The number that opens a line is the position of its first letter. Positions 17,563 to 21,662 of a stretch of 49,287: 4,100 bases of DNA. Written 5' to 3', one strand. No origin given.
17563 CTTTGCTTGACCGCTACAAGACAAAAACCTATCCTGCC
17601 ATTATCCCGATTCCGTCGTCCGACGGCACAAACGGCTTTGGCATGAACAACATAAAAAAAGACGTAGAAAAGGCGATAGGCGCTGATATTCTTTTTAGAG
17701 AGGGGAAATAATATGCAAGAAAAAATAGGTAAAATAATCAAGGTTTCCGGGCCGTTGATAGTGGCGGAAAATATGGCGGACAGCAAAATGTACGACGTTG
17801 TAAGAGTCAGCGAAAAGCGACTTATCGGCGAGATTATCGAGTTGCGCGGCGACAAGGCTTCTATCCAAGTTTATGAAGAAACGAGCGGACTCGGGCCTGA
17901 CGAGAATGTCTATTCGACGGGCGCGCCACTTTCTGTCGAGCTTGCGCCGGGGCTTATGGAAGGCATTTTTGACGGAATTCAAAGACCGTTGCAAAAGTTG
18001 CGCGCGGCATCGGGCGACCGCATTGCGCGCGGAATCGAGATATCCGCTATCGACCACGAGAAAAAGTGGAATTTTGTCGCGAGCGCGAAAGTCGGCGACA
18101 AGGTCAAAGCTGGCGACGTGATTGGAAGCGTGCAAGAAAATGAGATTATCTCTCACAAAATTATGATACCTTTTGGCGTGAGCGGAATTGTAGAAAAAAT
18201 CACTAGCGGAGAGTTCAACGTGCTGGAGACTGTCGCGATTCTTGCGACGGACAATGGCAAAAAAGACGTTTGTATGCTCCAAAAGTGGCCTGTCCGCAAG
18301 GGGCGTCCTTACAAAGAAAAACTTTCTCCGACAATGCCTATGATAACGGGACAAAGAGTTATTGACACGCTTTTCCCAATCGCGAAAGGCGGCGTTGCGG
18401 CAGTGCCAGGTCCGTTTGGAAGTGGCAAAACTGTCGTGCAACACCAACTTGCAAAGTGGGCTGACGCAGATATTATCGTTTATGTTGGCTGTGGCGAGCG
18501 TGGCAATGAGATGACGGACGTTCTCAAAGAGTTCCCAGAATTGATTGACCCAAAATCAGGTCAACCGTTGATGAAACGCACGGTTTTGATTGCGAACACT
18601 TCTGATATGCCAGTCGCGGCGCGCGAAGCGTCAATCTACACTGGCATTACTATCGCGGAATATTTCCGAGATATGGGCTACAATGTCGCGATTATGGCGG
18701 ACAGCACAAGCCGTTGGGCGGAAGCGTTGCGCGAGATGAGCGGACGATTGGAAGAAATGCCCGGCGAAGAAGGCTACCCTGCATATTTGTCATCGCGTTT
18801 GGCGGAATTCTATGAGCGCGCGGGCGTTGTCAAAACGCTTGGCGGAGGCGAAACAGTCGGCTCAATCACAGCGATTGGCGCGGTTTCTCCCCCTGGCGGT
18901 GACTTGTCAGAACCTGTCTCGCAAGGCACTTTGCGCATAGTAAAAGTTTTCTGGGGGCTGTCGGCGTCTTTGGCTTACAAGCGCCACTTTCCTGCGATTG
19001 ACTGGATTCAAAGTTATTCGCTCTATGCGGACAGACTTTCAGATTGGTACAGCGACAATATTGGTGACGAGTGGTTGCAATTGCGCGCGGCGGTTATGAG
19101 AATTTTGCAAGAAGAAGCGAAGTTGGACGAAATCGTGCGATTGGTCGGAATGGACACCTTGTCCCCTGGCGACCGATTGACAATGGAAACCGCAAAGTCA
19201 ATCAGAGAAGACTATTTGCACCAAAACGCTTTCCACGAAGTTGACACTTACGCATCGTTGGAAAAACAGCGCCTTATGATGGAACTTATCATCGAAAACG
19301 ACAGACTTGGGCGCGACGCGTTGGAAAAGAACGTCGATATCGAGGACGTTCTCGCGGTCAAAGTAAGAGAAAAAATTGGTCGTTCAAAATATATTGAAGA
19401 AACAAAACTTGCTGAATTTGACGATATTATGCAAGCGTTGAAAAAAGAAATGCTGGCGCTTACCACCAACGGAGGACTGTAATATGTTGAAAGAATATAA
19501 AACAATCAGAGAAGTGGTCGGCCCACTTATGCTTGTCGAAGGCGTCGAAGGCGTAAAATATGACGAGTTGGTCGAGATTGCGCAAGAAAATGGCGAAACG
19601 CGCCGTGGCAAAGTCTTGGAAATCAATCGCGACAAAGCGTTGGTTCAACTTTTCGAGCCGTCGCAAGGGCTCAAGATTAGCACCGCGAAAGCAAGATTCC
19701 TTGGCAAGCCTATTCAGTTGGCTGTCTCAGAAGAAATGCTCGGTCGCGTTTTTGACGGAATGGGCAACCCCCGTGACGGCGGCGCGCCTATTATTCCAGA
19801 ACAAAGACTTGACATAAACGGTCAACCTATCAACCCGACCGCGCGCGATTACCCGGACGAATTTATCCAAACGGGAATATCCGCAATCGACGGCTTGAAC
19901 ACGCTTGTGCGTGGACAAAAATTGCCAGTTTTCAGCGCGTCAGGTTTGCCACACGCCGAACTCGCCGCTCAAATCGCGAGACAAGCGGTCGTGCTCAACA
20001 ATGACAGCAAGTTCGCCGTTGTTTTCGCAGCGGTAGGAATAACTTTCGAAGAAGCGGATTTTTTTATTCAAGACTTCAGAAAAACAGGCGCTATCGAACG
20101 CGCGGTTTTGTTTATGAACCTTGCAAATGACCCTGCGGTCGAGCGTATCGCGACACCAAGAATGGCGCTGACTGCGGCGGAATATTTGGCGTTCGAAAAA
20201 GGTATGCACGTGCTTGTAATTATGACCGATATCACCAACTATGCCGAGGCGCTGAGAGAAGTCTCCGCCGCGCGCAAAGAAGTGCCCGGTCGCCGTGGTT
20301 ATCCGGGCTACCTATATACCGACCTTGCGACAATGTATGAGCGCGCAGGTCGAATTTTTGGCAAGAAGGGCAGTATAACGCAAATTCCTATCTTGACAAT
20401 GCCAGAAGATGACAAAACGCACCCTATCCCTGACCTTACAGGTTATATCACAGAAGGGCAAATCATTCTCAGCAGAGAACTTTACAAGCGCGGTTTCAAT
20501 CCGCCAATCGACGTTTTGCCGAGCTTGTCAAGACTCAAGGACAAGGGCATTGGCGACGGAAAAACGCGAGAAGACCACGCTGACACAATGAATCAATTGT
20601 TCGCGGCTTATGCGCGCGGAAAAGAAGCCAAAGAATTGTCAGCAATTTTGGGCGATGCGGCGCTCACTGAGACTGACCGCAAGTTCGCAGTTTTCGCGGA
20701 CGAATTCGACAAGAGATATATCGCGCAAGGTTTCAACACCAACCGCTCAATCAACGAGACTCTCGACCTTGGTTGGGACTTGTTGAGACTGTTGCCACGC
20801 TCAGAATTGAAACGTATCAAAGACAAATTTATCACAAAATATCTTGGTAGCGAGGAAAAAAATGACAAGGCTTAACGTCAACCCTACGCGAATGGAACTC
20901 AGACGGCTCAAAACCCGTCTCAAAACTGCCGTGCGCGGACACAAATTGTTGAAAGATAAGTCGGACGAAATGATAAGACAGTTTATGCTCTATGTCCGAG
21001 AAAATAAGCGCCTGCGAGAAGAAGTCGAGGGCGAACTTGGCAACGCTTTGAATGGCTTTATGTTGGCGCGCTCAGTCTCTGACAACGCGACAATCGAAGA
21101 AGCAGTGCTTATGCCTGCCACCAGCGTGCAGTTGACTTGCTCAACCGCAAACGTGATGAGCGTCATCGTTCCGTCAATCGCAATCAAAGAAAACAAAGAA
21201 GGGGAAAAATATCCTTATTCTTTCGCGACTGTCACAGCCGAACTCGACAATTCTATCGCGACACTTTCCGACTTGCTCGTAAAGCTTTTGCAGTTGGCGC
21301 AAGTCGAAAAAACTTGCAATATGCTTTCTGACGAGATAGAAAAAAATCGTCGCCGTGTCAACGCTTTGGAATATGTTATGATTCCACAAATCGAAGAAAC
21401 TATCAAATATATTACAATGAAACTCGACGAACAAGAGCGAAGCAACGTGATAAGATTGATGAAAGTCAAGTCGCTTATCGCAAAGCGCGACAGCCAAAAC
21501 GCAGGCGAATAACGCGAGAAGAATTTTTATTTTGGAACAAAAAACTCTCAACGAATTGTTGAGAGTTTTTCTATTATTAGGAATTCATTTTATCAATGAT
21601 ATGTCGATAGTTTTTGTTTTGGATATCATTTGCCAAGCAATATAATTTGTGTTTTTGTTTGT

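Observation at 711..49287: Stop-codon-anchored degenerate duplications recur downstream of many genes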

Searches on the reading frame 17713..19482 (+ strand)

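Call 10: search_protein_families(library=pfam, proteins=[window:17713-19482:+], max_evalue=0.01)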
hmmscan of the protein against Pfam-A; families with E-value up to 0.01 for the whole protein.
window:17713-19482:+ (589 aa): 5 families
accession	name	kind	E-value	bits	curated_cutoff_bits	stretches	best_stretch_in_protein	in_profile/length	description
PF00006.31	ATP-synt_ab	-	4.9e-77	258.8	29.5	1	213-436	1-213/213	ATP synthase alpha/beta family, nucleotide-binding domain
PF16886.11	ATP-synt_ab_Xtn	-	1.4e-30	105.3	25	1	111-195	2-88/88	ATPsynthase alpha/beta subunit barrel-sandwich domain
PF22919.1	ATP-synt_VA_C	-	3.5e-25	88.4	24.7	1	444-529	2-87/101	C-terminal domain of V and A type ATP synthase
PF02874.29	ATP-synt_ab_N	-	1.1e-14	55.1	20.9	1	8-70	1-69/69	ATP synthase alpha/beta family, beta-barrel domain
PF13401.12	AAA_22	-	0.002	18.9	27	1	226-282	5-62/130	AAA domain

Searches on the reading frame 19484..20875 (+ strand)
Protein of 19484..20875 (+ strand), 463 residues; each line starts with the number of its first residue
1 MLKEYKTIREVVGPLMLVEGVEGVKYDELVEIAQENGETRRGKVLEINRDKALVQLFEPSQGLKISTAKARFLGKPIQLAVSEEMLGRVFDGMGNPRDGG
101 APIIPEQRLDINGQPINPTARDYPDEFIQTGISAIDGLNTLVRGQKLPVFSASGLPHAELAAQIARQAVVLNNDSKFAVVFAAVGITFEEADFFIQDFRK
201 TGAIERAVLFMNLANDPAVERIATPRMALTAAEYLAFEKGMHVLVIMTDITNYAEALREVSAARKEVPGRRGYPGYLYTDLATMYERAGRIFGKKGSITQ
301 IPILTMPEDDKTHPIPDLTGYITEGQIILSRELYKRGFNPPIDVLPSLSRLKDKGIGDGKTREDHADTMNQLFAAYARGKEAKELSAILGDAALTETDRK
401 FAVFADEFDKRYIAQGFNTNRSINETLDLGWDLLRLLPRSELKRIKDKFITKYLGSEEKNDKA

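Call 10: search_protein_families(library=pfam, proteins=[window:19484-20875:+], max_evalue=0.01)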
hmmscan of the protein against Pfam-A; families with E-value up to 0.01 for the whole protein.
window:19484-20875:+ (463 aa): 3 families
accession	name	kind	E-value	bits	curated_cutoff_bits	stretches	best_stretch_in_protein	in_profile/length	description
PF00006.31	ATP-synt_ab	-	1.7e-79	266.8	29.5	1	131-349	1-213/213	ATP synthase alpha/beta family, nucleotide-binding domain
PF22919.1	ATP-synt_VA_C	-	3.2e-32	111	24.7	1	355-453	2-100/101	C-terminal domain of V and A type ATP synthase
PF02874.29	ATP-synt_ab_N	-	3.4e-10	40.7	20.9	1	9-74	2-69/69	ATP synthase alpha/beta family, beta-barrel domain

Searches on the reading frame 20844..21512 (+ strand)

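Call 10: search_protein_families(library=pfam, proteins=[window:20844-21512:+], max_evalue=0.01)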
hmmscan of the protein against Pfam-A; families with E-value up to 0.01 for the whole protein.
window:20844-21512:+ (222 aa): 1 family
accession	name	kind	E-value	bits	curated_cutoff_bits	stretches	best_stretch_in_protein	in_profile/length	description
PF01813.22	ATP-synt_D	-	1.3e-58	198.5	25.7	1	18-210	1-196/196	ATP synthase subunit D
